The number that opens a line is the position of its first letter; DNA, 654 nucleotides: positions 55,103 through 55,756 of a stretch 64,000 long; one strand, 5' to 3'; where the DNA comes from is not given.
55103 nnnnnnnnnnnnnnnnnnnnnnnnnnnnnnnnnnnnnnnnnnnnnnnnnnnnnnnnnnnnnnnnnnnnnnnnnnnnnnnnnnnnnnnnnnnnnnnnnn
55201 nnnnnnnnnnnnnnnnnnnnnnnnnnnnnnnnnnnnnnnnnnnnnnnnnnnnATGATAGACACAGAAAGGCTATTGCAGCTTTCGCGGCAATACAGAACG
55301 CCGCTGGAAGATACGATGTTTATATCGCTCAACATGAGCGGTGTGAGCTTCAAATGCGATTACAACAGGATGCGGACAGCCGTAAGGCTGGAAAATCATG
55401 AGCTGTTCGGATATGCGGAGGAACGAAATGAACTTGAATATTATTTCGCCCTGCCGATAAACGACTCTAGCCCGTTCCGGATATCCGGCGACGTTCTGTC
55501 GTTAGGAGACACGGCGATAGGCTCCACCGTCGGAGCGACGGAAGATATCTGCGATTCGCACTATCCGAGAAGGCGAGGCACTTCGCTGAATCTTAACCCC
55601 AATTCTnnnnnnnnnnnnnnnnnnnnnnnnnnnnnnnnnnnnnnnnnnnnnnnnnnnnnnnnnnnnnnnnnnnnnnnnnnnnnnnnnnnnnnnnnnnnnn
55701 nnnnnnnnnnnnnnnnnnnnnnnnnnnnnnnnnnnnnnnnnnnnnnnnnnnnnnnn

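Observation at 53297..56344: Split sulfo/phosphono-pyruvate-decarboxylase-like TPP enzyme with methyltransferase and radical-SAM-like partner, no PEP mutase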

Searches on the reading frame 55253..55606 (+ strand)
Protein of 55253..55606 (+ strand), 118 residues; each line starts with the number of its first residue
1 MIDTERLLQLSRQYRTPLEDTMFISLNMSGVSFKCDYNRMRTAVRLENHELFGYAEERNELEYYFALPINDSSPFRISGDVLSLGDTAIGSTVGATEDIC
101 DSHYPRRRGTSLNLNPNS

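Call 100: predict_structure(alignment_id=A6)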
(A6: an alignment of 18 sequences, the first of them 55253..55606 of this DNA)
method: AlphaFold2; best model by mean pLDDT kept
length: 118 residues; sequences in the alignment: 18
mean_pLDDT: 84.9   pTM: 0.75
mean pLDDT of the five models: 84.9, 83.4, 82.8, 81.3, 80.9
residues with pLDDT >= 90: 75; 70-90: 23; 50-70: 8; < 50: 12
segments of 3 or more residues with pLDDT < 50: 101-104, 112-118
pLDDT, mean of each block of 10 residues (from residue 1): 92 95 94 89 90 90 91 96 95 82 49 46
secondary structure, 60 per line:
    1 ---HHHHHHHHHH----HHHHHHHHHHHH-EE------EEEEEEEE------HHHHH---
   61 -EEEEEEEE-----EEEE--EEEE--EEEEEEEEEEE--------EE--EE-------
elements in order: H4-13 H18-29 E39-46 H53-57 E62-69 E75-78 E81-84 E87-97
